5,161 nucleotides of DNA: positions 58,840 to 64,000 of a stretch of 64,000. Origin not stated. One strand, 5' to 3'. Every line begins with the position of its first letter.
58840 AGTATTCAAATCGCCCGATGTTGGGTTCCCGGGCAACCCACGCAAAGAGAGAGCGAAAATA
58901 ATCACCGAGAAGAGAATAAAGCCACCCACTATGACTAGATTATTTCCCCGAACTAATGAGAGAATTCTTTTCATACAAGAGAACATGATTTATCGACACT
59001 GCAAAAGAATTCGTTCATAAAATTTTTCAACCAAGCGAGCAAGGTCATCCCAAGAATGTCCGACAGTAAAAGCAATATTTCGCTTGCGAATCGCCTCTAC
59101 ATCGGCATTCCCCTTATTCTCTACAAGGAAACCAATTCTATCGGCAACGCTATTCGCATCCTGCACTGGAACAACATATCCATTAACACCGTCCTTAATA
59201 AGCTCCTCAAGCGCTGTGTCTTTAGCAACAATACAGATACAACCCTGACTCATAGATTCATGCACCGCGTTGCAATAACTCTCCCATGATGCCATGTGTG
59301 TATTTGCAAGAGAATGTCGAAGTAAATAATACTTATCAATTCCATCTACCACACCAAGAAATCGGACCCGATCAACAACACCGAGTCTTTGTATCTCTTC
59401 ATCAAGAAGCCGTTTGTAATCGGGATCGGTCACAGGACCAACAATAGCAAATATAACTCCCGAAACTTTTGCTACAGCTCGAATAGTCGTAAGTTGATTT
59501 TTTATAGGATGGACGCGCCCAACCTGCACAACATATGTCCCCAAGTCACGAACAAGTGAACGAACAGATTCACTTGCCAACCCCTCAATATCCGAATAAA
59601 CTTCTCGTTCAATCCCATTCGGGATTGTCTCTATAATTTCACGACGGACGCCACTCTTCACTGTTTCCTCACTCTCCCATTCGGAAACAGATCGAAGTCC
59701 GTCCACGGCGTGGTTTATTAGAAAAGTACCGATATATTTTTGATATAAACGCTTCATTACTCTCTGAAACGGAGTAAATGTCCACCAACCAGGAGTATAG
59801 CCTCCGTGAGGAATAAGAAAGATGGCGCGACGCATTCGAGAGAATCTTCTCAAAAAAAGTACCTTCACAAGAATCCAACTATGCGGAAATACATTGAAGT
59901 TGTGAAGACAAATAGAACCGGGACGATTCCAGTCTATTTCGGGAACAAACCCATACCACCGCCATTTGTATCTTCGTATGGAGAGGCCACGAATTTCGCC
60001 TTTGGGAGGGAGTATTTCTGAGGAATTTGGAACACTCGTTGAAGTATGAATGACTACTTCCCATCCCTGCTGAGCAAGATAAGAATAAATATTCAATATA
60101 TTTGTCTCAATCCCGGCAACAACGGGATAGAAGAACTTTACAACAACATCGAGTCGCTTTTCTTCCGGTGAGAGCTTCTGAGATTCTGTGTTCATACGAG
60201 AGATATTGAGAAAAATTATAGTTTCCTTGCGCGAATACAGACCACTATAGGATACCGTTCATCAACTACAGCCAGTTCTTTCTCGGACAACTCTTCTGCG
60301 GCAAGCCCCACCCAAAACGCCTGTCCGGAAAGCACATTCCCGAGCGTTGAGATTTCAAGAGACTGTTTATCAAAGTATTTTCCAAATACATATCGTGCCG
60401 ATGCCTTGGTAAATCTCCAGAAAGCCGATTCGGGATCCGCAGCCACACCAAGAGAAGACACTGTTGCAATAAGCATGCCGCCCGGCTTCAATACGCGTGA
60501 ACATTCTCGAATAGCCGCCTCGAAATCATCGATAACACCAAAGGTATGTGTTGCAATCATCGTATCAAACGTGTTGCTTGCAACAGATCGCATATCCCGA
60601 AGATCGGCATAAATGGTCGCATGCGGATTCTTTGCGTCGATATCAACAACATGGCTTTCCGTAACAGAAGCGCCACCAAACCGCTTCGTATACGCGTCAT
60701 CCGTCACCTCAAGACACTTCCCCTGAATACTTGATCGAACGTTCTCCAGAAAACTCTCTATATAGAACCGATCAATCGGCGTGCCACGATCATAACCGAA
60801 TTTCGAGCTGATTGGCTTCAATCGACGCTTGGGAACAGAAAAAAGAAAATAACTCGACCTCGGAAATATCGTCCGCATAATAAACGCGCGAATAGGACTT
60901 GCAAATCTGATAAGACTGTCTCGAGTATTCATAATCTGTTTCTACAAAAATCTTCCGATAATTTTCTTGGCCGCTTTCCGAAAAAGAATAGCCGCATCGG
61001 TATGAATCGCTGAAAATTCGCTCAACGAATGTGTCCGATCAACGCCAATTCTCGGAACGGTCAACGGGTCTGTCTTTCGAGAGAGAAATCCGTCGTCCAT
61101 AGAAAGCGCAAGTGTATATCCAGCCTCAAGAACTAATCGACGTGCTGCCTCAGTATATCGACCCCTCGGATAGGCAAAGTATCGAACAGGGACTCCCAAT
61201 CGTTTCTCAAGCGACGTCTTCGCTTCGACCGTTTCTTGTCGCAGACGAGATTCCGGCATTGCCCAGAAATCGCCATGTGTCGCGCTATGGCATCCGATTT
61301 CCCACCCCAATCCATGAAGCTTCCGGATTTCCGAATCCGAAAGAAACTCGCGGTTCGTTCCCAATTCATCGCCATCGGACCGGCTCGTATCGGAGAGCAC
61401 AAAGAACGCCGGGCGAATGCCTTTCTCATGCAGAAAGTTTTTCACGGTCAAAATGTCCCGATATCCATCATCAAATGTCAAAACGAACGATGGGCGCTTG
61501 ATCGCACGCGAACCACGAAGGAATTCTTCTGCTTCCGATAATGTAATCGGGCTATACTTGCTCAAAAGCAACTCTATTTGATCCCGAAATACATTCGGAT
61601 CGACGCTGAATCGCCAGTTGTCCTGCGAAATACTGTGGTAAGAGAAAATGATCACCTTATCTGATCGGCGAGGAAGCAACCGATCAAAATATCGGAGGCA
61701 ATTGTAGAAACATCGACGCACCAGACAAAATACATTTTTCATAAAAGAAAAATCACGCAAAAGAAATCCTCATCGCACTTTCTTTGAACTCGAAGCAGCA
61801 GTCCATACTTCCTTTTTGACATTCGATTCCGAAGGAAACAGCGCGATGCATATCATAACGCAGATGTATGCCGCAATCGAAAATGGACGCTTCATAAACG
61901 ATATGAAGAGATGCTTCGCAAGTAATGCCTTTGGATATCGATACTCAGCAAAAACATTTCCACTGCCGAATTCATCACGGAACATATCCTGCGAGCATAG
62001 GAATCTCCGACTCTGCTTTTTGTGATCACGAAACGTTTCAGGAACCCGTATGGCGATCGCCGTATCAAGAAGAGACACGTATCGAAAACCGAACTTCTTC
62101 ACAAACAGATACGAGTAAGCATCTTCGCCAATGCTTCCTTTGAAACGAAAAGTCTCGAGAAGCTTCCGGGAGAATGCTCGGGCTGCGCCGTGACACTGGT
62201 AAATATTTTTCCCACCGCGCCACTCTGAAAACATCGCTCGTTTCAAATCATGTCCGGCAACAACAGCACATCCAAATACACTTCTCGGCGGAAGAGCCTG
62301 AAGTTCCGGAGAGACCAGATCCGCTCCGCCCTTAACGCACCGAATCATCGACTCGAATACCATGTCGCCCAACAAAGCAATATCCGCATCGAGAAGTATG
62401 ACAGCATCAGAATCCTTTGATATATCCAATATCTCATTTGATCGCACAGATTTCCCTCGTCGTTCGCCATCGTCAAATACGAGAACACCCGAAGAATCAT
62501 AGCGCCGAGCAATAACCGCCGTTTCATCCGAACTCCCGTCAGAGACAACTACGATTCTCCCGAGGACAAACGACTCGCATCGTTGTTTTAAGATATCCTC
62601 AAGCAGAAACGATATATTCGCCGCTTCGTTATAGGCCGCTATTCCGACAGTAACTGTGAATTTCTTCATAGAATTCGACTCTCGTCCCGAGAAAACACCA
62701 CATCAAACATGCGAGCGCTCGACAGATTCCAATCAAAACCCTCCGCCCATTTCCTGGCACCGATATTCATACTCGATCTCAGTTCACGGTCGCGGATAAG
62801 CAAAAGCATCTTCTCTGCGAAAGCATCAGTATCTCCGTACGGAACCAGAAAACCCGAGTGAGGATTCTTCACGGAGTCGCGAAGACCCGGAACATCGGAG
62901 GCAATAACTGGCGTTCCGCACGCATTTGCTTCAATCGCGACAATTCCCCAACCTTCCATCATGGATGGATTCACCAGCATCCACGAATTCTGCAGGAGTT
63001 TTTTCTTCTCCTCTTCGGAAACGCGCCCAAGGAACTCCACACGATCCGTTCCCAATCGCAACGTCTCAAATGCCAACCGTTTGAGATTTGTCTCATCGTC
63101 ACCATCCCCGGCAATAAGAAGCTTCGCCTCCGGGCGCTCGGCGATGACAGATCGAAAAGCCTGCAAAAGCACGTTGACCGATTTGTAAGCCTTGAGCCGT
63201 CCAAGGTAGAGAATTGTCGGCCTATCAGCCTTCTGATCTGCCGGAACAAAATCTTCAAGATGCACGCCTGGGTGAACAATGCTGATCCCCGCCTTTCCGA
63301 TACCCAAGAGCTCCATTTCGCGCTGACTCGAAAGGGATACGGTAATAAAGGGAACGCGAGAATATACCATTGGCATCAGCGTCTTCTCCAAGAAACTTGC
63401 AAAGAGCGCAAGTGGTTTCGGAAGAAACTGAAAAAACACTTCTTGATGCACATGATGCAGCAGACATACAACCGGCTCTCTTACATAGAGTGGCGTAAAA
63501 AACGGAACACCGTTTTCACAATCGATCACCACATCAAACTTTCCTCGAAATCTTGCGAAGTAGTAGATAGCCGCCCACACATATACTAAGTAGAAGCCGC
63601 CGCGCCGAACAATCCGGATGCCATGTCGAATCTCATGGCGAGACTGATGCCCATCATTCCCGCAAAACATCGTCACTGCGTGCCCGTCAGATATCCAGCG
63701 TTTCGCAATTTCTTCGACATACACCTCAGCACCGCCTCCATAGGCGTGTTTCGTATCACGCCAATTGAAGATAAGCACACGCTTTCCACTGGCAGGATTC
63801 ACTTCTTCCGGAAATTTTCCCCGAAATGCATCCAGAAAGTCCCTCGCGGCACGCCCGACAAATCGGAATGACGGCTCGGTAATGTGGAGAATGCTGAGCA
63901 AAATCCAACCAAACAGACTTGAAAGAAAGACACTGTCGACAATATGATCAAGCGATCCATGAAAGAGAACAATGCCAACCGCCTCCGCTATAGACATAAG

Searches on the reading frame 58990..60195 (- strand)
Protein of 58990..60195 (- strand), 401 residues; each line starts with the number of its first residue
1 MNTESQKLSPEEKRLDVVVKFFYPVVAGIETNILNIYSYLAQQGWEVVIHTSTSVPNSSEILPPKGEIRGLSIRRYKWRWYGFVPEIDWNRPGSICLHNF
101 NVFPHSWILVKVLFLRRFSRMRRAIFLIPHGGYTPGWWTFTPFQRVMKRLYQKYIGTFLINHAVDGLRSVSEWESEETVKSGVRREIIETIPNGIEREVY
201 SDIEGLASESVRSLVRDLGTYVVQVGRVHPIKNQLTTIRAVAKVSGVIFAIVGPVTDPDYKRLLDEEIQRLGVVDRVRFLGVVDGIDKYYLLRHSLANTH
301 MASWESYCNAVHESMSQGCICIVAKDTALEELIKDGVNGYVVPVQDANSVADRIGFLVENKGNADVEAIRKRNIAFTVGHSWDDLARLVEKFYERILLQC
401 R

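Call 6: search_protein_families(library=pfam, proteins=[window:58990-60195:-], max_evalue=0.001)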
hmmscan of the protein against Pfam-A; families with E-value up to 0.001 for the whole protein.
window:58990-60195:- (401 aa): 4 families
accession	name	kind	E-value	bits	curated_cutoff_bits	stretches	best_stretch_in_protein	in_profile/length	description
PF00534.26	Glycos_transf_1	-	8.4e-20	71.4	26.4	1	220-363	16-160/172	Glycosyl transferases group 1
PF13692.12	Glyco_trans_1_4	-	1.1e-17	65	27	1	221-360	3-142/142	Glycosyl transferases group 1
PF13439.12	Glyco_transf_4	-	2.2e-10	41.3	28.5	1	27-198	2-169/170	Glycosyltransferase Family 4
PF13579.12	Glyco_trans_4_4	-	2.6e-06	28.3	29.7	1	28-194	2-158/158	Glycosyl transferase 4-like domain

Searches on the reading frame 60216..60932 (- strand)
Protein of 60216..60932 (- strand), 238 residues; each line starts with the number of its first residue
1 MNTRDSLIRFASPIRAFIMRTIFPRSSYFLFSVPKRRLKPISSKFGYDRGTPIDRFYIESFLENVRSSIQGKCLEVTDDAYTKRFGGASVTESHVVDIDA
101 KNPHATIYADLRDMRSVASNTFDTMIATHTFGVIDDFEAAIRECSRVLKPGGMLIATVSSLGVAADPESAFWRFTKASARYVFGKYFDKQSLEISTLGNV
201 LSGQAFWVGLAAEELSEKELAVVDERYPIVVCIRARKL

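Call 6: search_protein_families(library=pfam, proteins=[window:60216-60932:-], max_evalue=0.001)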
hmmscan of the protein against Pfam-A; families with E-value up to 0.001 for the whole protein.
window:60216-60932:- (238 aa): 5 families
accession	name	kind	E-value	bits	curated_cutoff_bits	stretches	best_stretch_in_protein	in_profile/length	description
PF08241.18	Methyltransf_11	-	6.6e-10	39.9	21.2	1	106-155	46-94/95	Methyltransferase domain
PF13649.12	Methyltransf_25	-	1.4e-05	26.1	27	1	106-152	50-97/97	Methyltransferase domain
PF08242.18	Methyltransf_12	-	1.6e-05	25.9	30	1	108-154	52-98/98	Methyltransferase domain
PF13489.12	Methyltransf_23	-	3.1e-05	24.2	27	1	94-192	48-150/164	Methyltransferase domain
PF13847.12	Methyltransf_31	-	0.00092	19.4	27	0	111-158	63-111/145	Methyltransferase domain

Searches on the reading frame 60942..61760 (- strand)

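Call 6: search_protein_families(library=pfam, proteins=[window:60942-61760:-], max_evalue=0.001)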
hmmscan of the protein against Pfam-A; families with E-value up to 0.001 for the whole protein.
window:60942-61760:- (272 aa): 1 family
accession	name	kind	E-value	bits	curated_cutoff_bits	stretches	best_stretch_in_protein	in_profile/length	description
PF01522.26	Polysacc_deac_1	-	1.3e-20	74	23.1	1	88-217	5-123/124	Polysaccharide deacetylase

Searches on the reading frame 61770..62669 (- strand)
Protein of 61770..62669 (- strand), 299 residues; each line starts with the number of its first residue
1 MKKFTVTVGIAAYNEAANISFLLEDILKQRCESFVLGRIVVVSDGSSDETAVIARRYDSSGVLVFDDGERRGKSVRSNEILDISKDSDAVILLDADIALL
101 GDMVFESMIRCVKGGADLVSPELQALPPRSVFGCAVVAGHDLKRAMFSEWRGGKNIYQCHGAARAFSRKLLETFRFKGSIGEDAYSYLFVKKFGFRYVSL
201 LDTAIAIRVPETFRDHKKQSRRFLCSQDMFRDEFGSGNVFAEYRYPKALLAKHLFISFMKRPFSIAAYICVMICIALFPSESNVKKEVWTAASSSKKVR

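Call 6: search_protein_families(library=pfam, proteins=[window:61770-62669:-], max_evalue=0.001)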
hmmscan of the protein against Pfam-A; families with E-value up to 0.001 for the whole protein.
window:61770-62669:- (299 aa): 2 families
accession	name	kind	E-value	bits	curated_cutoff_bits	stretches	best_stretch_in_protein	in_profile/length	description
PF00535.33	Glycos_transf_2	-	3.4e-13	50.3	23.3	1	7-121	1-113/168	Glycosyl transferase family 2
PF13641.12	Glyco_tranf_2_3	-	4.5e-09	37.1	27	1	6-222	3-226/230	Glycosyltransferase like family 2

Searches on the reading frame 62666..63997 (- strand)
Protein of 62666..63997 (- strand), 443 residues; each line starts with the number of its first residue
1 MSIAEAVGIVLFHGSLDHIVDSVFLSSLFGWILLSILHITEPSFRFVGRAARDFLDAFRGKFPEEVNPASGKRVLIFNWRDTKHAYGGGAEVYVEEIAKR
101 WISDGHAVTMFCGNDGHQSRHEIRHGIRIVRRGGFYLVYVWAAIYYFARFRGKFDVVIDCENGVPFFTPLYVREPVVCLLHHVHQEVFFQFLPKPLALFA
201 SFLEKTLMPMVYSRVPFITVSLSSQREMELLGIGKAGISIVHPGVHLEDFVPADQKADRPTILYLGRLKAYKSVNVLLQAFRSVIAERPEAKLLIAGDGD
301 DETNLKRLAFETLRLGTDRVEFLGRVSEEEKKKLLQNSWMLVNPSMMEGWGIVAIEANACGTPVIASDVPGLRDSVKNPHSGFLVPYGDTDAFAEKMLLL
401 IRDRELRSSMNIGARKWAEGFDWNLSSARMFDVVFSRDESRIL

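Call 6: search_protein_families(library=pfam, proteins=[window:62666-63997:-], max_evalue=0.001)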
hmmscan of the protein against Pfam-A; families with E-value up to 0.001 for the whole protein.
window:62666-63997:- (443 aa): 6 families
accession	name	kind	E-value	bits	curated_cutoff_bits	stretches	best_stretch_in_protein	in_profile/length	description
PF00534.26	Glycos_transf_1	-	7e-43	146.6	26.4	1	255-417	11-172/172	Glycosyl transferases group 1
PF13692.12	Glyco_trans_1_4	-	7.9e-36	123.9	27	1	259-403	1-142/142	Glycosyl transferases group 1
PF13439.12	Glyco_transf_4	-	1.3e-14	55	28.5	1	88-248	2-169/170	Glycosyltransferase Family 4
PF20706.3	GT4-conflict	-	4.9e-12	46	26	1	238-379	174-323/385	Family 4 Glycosyltransferase in conflict systems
PF13579.12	Glyco_trans_4_4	-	5.7e-06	27.2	29.7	1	88-236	1-150/158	Glycosyl transferase 4-like domain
PF13524.12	Glyco_trans_1_2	-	8.1e-06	26.3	25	1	282-410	7-121/144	Glycosyl transferase-like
